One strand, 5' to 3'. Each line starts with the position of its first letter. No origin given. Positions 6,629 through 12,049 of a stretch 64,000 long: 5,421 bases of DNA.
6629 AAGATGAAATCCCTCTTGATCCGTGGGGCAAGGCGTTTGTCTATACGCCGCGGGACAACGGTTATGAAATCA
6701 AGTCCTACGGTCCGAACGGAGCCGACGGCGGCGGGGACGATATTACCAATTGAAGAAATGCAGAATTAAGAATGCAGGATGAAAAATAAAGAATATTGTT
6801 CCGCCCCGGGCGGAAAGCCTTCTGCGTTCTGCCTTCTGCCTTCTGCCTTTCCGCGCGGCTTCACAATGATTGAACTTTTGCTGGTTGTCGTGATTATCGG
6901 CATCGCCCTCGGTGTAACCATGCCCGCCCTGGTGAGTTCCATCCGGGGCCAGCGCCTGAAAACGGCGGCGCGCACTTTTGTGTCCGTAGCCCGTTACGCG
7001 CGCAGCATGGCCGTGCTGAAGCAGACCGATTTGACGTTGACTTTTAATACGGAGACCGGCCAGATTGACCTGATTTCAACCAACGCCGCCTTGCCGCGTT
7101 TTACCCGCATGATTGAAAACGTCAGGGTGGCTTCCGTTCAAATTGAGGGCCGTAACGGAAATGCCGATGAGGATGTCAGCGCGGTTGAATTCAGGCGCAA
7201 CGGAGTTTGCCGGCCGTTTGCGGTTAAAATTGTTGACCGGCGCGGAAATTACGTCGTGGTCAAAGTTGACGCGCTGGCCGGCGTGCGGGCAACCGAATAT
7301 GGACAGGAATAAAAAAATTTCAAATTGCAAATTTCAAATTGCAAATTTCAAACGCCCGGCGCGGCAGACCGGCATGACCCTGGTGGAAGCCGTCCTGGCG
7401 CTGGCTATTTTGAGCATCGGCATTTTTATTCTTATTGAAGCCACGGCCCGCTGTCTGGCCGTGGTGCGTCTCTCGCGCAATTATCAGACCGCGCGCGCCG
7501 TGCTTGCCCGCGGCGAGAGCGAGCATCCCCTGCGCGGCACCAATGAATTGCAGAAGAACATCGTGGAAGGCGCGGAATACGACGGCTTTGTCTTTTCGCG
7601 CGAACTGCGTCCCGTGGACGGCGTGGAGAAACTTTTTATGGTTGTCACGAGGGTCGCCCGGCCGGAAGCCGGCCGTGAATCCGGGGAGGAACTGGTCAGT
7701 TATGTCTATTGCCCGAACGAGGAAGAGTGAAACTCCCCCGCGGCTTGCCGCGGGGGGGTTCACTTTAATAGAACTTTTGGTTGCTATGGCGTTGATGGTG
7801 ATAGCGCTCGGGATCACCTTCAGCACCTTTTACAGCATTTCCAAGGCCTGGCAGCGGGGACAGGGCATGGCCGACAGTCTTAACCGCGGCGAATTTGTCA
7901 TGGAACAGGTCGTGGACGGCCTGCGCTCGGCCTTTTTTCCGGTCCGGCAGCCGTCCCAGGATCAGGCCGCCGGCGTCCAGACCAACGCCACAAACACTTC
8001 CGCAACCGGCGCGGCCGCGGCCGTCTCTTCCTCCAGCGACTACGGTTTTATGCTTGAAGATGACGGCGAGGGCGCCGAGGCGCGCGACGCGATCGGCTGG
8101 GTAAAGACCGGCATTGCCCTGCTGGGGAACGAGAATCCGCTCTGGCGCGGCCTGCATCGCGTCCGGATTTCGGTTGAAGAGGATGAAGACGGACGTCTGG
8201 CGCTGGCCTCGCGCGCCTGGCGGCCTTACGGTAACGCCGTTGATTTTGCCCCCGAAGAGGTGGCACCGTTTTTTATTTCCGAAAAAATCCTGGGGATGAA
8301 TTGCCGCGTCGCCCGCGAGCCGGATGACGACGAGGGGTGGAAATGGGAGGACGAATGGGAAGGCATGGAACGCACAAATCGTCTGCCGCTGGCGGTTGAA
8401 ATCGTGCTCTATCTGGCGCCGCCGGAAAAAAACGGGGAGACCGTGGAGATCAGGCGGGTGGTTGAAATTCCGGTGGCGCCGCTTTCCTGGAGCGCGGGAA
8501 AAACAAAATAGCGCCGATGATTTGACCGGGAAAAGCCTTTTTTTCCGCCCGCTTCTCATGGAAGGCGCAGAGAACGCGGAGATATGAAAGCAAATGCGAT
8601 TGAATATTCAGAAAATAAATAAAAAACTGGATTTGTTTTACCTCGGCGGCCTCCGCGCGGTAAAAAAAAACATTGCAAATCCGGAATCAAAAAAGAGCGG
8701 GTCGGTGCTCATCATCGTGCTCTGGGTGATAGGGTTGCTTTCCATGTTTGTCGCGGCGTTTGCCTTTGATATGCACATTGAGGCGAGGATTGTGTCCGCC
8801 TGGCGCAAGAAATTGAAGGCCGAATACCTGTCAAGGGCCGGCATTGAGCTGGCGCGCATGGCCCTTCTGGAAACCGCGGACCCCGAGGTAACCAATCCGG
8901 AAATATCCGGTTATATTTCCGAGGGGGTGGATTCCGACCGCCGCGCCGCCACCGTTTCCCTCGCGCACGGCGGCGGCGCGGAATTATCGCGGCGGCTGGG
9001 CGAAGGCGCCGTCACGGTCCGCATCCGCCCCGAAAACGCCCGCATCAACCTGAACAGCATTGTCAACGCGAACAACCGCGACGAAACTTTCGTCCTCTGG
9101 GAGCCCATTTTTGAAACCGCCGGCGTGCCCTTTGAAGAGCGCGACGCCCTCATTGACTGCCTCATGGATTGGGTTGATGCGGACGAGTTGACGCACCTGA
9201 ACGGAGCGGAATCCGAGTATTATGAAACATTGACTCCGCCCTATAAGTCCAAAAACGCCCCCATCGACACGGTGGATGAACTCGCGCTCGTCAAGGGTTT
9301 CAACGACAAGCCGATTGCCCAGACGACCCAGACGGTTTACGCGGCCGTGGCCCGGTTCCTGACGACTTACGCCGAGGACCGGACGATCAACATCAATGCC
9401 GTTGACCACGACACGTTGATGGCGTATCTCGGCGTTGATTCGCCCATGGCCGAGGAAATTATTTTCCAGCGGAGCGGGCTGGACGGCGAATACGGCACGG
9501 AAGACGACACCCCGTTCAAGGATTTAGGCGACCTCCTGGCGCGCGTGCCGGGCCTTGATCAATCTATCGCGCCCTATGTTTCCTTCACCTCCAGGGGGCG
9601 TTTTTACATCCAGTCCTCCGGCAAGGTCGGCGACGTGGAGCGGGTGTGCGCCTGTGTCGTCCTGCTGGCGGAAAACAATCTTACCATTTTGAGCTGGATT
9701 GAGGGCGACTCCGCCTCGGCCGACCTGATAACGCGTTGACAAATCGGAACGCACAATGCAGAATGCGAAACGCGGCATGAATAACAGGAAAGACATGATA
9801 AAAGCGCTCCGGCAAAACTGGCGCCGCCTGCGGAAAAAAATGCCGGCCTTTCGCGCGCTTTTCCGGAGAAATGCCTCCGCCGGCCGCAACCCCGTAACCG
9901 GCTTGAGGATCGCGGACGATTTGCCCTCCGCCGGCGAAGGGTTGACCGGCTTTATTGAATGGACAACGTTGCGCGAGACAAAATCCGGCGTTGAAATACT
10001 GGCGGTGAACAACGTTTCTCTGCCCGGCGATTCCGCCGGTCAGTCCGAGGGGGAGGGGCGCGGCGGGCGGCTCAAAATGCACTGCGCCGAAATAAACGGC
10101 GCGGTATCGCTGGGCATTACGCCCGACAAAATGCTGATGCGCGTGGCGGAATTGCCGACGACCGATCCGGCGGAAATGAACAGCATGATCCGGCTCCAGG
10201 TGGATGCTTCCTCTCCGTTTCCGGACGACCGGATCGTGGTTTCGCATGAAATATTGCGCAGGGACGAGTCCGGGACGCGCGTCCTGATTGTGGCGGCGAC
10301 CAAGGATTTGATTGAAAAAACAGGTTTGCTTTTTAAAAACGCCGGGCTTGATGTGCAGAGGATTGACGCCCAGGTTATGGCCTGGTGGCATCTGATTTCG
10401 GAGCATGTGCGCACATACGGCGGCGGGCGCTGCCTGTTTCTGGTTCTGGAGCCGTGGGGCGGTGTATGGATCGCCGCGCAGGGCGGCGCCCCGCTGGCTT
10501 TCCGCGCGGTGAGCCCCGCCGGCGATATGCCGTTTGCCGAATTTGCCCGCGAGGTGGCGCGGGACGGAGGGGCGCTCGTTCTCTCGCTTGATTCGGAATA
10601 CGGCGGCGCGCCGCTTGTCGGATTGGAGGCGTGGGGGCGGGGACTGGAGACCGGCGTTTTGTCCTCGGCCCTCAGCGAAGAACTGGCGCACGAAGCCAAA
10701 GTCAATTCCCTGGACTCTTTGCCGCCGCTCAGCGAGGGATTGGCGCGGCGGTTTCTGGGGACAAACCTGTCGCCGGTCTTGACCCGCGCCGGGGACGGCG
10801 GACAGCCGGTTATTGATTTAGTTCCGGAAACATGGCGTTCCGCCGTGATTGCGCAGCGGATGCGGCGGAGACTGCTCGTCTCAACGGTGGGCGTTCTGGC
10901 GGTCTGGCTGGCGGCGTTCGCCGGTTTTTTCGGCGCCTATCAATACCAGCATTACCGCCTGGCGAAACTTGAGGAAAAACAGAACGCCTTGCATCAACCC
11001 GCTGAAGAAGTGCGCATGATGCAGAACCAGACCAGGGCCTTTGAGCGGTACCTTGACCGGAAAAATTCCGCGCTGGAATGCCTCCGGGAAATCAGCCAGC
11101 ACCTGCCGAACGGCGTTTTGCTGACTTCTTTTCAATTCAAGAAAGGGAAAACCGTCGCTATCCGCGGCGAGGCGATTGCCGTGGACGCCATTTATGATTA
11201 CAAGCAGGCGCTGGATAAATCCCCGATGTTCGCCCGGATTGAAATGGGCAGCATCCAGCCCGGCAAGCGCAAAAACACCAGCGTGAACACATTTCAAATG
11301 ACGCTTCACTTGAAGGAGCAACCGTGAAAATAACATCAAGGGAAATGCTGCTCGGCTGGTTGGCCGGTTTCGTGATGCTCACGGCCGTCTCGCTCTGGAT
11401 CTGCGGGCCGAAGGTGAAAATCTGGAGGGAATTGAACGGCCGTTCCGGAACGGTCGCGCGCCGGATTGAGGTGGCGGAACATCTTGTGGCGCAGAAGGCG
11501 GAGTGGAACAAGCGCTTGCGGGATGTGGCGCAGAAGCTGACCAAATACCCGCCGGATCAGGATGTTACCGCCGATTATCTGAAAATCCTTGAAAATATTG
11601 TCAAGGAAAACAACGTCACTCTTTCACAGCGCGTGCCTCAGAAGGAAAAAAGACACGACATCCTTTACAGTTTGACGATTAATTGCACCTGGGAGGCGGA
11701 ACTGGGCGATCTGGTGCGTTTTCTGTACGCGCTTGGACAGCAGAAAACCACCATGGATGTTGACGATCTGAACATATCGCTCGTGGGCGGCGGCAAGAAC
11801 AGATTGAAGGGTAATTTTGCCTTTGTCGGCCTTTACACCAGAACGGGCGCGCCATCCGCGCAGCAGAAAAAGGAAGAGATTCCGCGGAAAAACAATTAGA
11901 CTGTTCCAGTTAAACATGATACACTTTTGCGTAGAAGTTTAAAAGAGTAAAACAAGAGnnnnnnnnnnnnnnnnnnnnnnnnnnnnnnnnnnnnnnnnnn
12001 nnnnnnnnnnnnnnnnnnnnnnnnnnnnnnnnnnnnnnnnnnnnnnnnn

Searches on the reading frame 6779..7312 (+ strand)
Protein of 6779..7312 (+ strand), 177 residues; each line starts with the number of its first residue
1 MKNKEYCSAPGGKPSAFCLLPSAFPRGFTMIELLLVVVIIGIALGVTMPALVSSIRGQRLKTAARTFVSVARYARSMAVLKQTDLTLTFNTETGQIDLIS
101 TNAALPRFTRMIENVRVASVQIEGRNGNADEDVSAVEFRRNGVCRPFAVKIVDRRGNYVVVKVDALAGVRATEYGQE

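Call 51: search_protein_families(library=pfam, proteins=[window:6779-7312:+], max_evalue=0.001)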
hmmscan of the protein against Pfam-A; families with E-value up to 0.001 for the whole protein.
window:6779-7312:+ (177 aa): 1 family
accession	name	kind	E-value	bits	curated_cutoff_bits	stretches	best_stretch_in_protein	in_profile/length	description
PF07963.17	N_methyl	-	1.2e-05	25.2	21.2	1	26-47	5-26/27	Prokaryotic N-terminal methylation motif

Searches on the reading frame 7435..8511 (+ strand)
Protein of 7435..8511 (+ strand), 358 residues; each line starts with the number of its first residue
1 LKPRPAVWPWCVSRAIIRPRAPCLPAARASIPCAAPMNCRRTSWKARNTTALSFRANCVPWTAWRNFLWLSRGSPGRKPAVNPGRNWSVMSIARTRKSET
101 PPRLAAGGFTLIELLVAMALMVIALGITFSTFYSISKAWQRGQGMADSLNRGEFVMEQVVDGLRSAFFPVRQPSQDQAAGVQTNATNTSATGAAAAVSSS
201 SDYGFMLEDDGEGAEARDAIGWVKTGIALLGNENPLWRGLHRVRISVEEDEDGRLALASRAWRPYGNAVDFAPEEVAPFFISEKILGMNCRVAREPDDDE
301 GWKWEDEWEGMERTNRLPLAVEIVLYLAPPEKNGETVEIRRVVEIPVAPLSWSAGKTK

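Call 51: search_protein_families(library=pfam, proteins=[window:7435-8511:+], max_evalue=0.001)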
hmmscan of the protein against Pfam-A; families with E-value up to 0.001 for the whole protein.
window:7435-8511:+ (358 aa): 1 family
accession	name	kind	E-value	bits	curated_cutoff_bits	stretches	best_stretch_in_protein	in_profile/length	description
PF07963.17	N_methyl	-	2e-05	24.4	21.2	1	107-128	5-26/27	Prokaryotic N-terminal methylation motif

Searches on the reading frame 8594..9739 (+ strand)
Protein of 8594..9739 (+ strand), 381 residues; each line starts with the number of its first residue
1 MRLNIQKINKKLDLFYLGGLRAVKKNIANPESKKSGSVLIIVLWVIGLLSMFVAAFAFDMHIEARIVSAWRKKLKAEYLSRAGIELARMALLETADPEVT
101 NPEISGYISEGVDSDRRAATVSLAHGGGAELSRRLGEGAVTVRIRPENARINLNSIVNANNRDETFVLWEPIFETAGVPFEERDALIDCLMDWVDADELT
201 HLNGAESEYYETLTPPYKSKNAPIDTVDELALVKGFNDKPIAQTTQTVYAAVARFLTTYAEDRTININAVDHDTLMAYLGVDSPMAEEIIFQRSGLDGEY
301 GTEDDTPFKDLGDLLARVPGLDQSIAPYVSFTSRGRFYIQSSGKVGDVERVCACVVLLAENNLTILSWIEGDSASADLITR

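Call 51: search_protein_families(library=pfam, proteins=[window:8594-9739:+], max_evalue=0.001)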
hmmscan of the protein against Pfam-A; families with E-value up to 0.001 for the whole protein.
window:8594-9739:+ (381 aa): 2 families
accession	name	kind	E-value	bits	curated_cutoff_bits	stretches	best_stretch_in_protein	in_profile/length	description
PF21687.3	T2SSK_1st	-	6.6e-20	72.3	26.2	1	149-249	1-103/107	Type II secretion system (T2SS), protein K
PF12836.13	HHH_3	-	3.1e-05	24.4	27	0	263-293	4-34/65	Helix-hairpin-helix motif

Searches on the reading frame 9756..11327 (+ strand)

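Call 52: search_protein_families(library=pfam, proteins=[window:9756-11327:+], max_evalue=0.001)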
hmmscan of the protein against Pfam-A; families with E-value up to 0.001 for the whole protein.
window:9756-11327:+ (523 aa): 2 families
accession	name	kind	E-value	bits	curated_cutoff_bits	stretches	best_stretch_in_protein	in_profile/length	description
PF05137.18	PilN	-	7.1e-11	42.4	22.8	1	443-518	3-77/78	Fimbrial assembly protein (PilN)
PF11104.14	PilM_2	-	8.7e-05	22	27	1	119-210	67-162/340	Type IV pilus assembly protein PilM;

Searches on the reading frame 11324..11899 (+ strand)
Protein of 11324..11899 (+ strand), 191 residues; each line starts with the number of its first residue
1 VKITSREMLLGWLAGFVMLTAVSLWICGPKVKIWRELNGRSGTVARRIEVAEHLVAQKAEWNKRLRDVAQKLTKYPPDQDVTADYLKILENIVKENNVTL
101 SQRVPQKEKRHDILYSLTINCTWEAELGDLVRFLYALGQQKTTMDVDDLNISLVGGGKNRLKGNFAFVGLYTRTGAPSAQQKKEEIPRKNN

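Call 20: search_protein_families(library=pfam, proteins=[window:11324-11899:+], max_evalue=0.01)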
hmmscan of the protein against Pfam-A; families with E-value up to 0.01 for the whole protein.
window:11324-11899:+ (191 aa): 2 families
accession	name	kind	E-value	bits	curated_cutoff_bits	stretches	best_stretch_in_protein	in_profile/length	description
PF10741.14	T2SSM_b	-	3.1e-05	24.3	21.7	1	73-152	4-86/111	Type II secretion system (T2SS), protein M subtype b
PF04350.18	PilO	-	0.003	18.1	22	1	45-164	16-135/145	Pilus assembly protein, PilO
